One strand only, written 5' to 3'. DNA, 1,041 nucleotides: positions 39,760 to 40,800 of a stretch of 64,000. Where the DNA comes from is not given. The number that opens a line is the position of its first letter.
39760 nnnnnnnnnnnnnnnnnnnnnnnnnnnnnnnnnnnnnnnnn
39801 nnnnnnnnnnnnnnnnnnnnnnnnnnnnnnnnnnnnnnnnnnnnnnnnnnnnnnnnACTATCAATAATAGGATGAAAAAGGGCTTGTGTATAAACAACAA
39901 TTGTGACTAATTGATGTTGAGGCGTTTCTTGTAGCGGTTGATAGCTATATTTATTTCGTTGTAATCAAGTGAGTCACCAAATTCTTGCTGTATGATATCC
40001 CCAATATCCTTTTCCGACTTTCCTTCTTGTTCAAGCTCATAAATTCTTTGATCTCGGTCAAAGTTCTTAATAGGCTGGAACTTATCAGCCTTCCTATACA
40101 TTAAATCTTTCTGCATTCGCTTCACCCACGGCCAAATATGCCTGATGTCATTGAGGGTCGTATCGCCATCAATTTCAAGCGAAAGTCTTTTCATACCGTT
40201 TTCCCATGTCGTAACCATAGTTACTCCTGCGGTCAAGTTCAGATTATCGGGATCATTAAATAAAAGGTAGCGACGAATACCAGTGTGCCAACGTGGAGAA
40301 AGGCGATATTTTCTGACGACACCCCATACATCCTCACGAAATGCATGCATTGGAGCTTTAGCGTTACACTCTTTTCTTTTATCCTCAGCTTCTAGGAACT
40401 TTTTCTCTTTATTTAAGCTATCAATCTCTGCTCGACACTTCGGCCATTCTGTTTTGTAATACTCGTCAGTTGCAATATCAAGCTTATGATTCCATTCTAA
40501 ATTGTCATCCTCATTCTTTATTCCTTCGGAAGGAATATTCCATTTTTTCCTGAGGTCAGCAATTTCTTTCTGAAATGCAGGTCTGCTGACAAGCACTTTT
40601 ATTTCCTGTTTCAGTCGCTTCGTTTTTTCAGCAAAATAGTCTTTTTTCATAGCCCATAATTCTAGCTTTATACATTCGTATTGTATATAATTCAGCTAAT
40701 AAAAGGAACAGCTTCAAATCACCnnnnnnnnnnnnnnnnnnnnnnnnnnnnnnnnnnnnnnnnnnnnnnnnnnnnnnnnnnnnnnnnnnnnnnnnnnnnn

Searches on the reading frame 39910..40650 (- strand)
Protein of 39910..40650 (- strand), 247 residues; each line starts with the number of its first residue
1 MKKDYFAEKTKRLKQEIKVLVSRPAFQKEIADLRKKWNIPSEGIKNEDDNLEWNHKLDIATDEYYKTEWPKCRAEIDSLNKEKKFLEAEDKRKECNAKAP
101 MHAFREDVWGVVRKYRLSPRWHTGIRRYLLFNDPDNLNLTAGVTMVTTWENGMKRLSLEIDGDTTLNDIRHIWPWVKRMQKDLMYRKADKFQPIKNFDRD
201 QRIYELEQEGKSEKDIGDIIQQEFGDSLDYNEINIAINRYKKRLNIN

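Call 3: search_protein_families(library=pfam, proteins=[window:39910-40650:-], max_evalue=0.01)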
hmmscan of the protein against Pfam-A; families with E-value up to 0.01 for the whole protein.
window:39910-40650:- (247 aa): 0 families

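Call 4: search_protein_families(library=padloc, proteins=[window:39910-40650:-], max_evalue=0.01)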
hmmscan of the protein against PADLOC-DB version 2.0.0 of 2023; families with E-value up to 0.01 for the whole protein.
window:39910-40650:- (247 aa): 0 families

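Call 5: search_protein_families(library=ncbifam, proteins=[window:39910-40650:-], max_evalue=0.01)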
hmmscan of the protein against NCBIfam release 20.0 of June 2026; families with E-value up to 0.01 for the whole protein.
window:39910-40650:- (247 aa): 0 families

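Call 31: search_protein_families(library=phrogs, proteins=[window:39910-40650:-], max_evalue=0.001)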
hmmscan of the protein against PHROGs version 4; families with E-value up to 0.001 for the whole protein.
window:39910-40650:- (247 aa): 0 families

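Call 67: find_homologous_proteins(query=window:39910-40650:-, max_evalue=0.001)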
Query window:39910-40650:- (247 aa): 40 proteins with E <= 0.001 among 302 candidates.
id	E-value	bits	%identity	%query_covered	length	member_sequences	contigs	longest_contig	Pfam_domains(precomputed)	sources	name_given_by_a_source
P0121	3.2e-143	494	87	100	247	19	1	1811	-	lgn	-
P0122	7.0e-141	486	85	100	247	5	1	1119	-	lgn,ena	-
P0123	1.7e-140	485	85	100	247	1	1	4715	-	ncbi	-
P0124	1.1e-139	482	85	100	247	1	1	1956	-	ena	-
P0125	1.4e-137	475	85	100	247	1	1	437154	-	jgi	jgi:hypothetical protein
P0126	9.2e-135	466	83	100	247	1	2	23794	-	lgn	-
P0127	1.4e-128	446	79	100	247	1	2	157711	-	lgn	-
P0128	2.8e-126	438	78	100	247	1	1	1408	-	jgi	jgi:hypothetical protein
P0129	1.2e-122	426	77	100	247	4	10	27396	-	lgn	-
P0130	1.3e-122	426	77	100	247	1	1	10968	-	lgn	-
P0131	1.9e-120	419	74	100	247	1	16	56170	-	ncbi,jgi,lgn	jgi:hypothetical protein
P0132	1.9e-120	419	75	100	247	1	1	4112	-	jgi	jgi:hypothetical protein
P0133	4.3e-114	398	72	100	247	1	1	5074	-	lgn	-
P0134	4.8e-112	391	69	100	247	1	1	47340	-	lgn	-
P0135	2.7e-111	389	68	99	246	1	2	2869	-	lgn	-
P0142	9.3e-91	322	57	100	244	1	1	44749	-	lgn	-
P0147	5.8e-83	296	54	100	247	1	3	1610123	-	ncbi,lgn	-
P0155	8.7e-67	243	50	100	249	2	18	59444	-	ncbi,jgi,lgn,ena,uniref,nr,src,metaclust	ncbi:MAG: hypothetical protein UU34_C0008G0017 [Candidatus Curtissbacteria bacterium GW2011_GWA1_41_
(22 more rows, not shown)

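Call 68: find_encoding_contigs(protein=P0125, flank=6000, max_places=2)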
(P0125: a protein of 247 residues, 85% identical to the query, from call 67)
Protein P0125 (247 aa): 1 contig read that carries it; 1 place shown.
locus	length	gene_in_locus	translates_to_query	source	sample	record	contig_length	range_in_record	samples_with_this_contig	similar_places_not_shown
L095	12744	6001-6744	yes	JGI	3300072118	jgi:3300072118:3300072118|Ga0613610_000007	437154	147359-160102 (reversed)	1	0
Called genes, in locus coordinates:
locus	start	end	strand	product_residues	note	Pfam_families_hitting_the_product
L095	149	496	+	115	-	-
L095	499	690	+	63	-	-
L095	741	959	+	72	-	-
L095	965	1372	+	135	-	-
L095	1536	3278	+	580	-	PF00239:Resolvase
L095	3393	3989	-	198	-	-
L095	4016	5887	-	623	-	PF02463:SMC_N, PF13175:AAA_15, PF13304:AAA_21, PF20469:OLD-like_TOPRIM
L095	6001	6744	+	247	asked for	-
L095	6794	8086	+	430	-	PF02195:ParB_N, PF01555:N6_N4_Mtase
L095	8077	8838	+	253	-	PF01555:N6_N4_Mtase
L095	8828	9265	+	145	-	-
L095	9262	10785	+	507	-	PF17289:Terminase_6C (weak)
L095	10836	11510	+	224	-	PF00072:Response_reg, PF00486:Trans_reg_C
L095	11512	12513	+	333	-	PF00672:HAMP, PF00512:HisKA, PF02518:HATPase_c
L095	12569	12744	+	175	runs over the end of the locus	PF22073:Cep192_D4 (faint), PF07610:DUF1573, PF22544:HYDIN_VesB_CFA65-like_Ig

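Call 69: find_encoding_contigs(protein=P0147, flank=6000, max_places=2)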
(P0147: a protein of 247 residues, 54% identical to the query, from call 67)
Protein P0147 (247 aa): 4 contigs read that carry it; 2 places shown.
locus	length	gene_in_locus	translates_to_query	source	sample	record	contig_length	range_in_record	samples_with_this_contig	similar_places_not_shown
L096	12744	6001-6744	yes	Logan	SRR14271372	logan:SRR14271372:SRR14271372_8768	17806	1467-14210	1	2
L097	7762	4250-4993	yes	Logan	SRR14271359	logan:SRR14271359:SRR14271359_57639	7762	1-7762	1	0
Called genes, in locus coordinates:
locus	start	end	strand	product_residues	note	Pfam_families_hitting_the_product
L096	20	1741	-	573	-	PF02018:CBM_4_9 (weak)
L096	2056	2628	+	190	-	-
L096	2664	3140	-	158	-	-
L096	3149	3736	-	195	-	PF18186:SLATT_4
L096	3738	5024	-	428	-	PF18144:SMODS, PF18134:AGS_C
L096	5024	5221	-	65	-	-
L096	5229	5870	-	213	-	PF00717:Peptidase_S24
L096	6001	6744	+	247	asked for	-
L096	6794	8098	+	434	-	PF02195:ParB_N, PF01555:N6_N4_Mtase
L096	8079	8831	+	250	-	PF01555:N6_N4_Mtase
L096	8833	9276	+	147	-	-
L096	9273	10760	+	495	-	-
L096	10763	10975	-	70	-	PF24250:HVO_2718 (weak), PF13560:HTH_31, PF12844:HTH_19, PF13413:HTH_25 (faint), PF13443:HTH_26, PF01381:HTH_3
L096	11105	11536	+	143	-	PF12869:tRNA_anti-like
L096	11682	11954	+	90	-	PF02583:Trns_repr_metal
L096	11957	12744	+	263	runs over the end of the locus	PF23951:DUF7282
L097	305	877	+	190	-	-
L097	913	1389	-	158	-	-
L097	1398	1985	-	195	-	PF18186:SLATT_4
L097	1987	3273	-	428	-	PF18144:SMODS, PF18134:AGS_C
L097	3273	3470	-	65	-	-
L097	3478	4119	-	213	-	PF00717:Peptidase_S24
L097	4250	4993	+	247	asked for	-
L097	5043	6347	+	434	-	PF02195:ParB_N, PF01555:N6_N4_Mtase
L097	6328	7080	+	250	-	PF01555:N6_N4_Mtase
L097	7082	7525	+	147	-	-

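Call 70: find_encoding_contigs(protein=P0155, flank=6000, max_places=3)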
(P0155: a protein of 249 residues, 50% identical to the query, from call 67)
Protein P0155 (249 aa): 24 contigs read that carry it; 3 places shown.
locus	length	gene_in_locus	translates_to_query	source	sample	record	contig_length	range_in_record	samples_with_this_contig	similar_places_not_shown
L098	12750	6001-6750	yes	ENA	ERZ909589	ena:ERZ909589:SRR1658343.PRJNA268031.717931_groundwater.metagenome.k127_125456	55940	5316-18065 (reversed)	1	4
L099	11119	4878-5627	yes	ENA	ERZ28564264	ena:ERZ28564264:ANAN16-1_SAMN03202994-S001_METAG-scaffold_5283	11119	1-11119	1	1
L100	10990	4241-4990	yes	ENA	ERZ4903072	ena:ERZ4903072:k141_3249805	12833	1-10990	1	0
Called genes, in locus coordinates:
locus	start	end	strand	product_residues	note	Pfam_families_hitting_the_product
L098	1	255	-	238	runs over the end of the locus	PF00696:AA_kinase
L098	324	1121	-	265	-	PF01522:Polysacc_deac_1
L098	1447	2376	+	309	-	PF02899:Phage_int_SAM_1, PF13102:Phage_int_SAM_5 (faint), PF13495:Phage_int_SAM_4, PF00589:Phage_integrase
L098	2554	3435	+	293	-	PF12728:HTH_17, PF13411:MerR_1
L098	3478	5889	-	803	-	-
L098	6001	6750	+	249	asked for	-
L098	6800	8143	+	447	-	PF02195:ParB_N, PF01555:N6_N4_Mtase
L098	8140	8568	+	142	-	-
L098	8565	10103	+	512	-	PF17289:Terminase_6C (weak)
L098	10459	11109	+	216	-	-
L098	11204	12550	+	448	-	PF00239:Resolvase, PF07508:Recombinase, PF13408:Zn_ribbon_recom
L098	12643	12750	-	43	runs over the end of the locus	-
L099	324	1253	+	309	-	PF02899:Phage_int_SAM_1, PF13102:Phage_int_SAM_5 (faint), PF13495:Phage_int_SAM_4, PF00589:Phage_integrase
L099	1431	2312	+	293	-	PF12728:HTH_17, PF13411:MerR_1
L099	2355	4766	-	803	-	-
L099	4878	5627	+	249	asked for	-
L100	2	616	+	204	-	?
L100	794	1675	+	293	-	PF12728:HTH_17, PF13411:MerR_1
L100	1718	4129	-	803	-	-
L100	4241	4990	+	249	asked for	-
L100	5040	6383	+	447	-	PF02195:ParB_N, PF01555:N6_N4_Mtase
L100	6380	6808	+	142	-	-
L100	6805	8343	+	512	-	PF17289:Terminase_6C (weak)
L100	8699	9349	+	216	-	-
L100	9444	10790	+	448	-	PF00239:Resolvase, PF07508:Recombinase, PF13408:Zn_ribbon_recom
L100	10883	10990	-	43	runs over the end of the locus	-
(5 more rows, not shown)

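Call 71: search_protein_families(library=padloc, proteins=[L095:4016-5887:-, L095:3393-3989:-, L096:5229-5870:-, L096:3738-5024:-, L096:3149-3736:-, L096:2664-3140:-, L098:3478-5889:-, L098:2554-3435:+], max_evalue=0.001)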
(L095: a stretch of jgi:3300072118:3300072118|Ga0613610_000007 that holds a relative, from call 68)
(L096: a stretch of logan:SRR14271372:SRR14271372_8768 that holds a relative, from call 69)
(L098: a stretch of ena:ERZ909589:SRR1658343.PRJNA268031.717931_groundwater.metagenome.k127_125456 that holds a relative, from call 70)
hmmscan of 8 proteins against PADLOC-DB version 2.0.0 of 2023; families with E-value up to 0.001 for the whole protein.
L095:4016-5887:- (623 aa): 108 families (the best 25 are shown)
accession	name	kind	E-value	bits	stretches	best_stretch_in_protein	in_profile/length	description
PDLC02979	AriA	-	1.2e-27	95.7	1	1-409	1-373/373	-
PDLC02981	AriAB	-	9.8e-24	82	2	332-485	300-458/694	-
PDLC02358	Old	-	3.8e-23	80.1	2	365-532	286-458/578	Old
PDLC00091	GajA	-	6e-23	79.5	2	366-465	299-399/627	AAA ATPase domain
PDLC00271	PtuA1|PtuA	-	3.4e-20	71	1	1-423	1-336/421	AAA ATPase domain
PDLC00096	GajA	-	7.3e-20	69.2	2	366-469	291-398/630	AAA ATPase domain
PDLC02980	AriA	-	8.2e-20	70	1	32-409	1-303/304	-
PDLC04135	mad3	-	2.8e-19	67.9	1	3-427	2-344/374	mads_3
PDLC00099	GajA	-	4.6e-19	66.8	2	364-467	299-402/626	AAA ATPase domain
PDLC04164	AriA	-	1.8e-18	65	2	277-412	117-239/253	-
PDLC00065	GajA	-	1.5e-17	61.7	1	1-527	1-510/670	AAA ATPase domain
PDLC00069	GajA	-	5e-17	59.6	2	366-510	337-485/687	AAA ATPase domain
PDLC00075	GajA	-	5.9e-17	59.4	1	332-485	239-384/536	AAA ATPase domain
PDLC03878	NsnB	-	1.9e-16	58.8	1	30-411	21-283/345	-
PDLC00070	GajA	-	2.3e-16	57.5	1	327-527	252-454/596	AAA ATPase domain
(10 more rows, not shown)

L095:3393-3989:- (198 aa): 0 families

L096:5229-5870:- (213 aa): 0 families

L096:3738-5024:- (428 aa): 32 families (the best 25 are shown)
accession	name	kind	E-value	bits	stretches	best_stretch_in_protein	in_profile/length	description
PDLC00796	Cyclase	-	4e-109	363.8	1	1-426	1-430/432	oligonucleotide-cyclase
PDLC00814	Cyclase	-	1.8e-64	216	1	3-278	5-293/295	oligonucleotide-cyclase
PDLC00786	Cyclase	-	2.3e-63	212.3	1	1-277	1-293/293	oligonucleotide-cyclase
PDLC00823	Cyclase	-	2.9e-42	143.3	2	3-228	5-213/285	oligonucleotide-cyclase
PDLC00792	Cyclase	-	4.1e-41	139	1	1-234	1-232/236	oligonucleotide-cyclase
PDLC00778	Cyclase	-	1.3e-37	127.7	1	241-426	263-454/455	oligonucleotide-cyclase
PDLC00793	Cyclase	-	1.2e-34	118.3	1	222-424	247-459/462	oligonucleotide-cyclase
PDLC00785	Cyclase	-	9.4e-34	115.4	2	154-424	171-440/443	oligonucleotide-cyclase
PDLC00771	Cyclase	-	8.2e-31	105.3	1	16-213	12-205/271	oligonucleotide-cyclase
PDLC00770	Cyclase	-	8.8e-31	105.3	1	239-423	333-505/509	oligonucleotide-cyclase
PDLC00809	Cyclase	-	1.8e-29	101.3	2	1-228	2-224/295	oligonucleotide-cyclase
PDLC00820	Cyclase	-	3.2e-25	87.1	1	2-289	2-290/324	oligonucleotide-cyclase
PDLC00776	Cyclase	-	1.5e-24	84.9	2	3-201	5-189/287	oligonucleotide-cyclase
PDLC00802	Cyclase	-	1.4e-23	81.6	3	92-235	120-269/332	oligonucleotide-cyclase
PDLC00804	Cyclase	-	1.1e-22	78.9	1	27-216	5-191/256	oligonucleotide-cyclase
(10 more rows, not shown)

L096:3149-3736:- (195 aa): 2 families
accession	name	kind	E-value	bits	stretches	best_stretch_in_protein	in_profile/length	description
PDLC00696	Effector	-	1.4e-38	130.5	1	5-186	10-186/189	2TM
PDLC00690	Effector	-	3.3e-08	31.5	1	13-184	16-181/187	2TM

L096:2664-3140:- (158 aa): 0 families

L098:3478-5889:- (803 aa): 0 families

L098:2554-3435:+ (293 aa): 1 family
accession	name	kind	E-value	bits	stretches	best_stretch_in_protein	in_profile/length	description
PDLC04133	mad1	-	3.6e-11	41.2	1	1-57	2-56/60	mads_1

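Call 91: find_encoding_contigs(protein=P0131, flank=7000, max_places=4)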
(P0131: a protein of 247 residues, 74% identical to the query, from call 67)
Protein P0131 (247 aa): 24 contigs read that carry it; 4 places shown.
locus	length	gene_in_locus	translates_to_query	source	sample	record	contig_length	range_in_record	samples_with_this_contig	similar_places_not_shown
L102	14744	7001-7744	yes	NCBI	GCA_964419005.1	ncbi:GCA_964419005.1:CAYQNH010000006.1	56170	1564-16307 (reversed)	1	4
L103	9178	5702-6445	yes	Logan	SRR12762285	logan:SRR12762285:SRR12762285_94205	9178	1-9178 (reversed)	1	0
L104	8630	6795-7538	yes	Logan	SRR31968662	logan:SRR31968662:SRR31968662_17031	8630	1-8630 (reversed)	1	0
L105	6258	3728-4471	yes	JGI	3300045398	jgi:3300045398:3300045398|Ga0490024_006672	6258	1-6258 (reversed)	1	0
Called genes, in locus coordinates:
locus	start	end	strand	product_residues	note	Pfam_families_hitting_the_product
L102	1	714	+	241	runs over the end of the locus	PF09997:DUF2238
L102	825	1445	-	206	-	-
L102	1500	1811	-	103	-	PF13376:OmdA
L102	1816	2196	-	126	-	PF08818:DUF1801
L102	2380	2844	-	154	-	-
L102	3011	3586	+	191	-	-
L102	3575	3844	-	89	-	-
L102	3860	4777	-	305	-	-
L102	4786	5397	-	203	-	PF14279:HNH_5 (weak)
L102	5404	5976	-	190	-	-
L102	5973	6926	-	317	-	-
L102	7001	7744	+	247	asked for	-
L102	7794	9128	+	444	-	PF02195:ParB_N, PF01555:N6_N4_Mtase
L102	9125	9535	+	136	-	-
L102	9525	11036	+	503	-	-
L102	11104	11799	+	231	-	-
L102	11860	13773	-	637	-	PF00005:ABC_tran (faint), PF02463:SMC_N (weak), PF13166:AAA_13 (faint), PF13175:AAA_15 (faint), PF13304:AAA_21 (faint), PF13476:AAA_23 (weak), PF13555:AAA_29 (faint)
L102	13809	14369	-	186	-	-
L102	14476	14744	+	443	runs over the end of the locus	PF00239:Resolvase, PF07508:Recombinase, PF13408:Zn_ribbon_recom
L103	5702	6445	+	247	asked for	-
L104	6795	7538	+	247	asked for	-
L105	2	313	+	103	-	?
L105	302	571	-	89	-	-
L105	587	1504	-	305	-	-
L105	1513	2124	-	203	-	PF14279:HNH_5 (weak)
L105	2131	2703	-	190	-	-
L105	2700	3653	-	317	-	-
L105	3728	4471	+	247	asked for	-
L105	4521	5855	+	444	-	PF02195:ParB_N, PF01555:N6_N4_Mtase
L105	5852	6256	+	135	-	?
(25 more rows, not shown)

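Call 92: find_encoding_contigs(protein=P0142, flank=7000, max_places=3)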
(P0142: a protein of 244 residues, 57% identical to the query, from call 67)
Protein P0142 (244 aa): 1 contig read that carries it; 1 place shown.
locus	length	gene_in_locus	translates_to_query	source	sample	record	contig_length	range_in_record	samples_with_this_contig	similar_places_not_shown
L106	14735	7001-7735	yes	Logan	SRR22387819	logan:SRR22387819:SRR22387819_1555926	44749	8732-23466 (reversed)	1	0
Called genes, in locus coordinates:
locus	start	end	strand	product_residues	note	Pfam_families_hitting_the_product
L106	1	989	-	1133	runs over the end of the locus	-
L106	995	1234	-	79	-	PF09954:DUF2188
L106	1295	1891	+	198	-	PF01726:LexA_DNA_bind, PF00717:Peptidase_S24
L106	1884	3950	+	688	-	PF02384:N6_Mtase, PF07669:Eco57I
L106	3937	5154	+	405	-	PF00145:DNA_methylase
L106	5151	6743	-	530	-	PF09665:RE_Alw26IDE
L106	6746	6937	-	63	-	PF12728:HTH_17, PF13411:MerR_1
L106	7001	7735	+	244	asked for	-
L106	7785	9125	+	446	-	PF02195:ParB_N, PF01555:N6_N4_Mtase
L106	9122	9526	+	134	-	-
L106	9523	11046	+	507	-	-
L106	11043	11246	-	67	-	PF24250:HVO_2718 (weak), PF13560:HTH_31, PF12844:HTH_19, PF13443:HTH_26 (weak), PF01381:HTH_3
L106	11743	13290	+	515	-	PF13506:Glyco_transf_21, PF13641:Glyco_tranf_2_3, PF00535:Glycos_transf_2, PF13632:Glyco_trans_2_3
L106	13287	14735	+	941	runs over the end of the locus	PF01270:Glyco_hydro_8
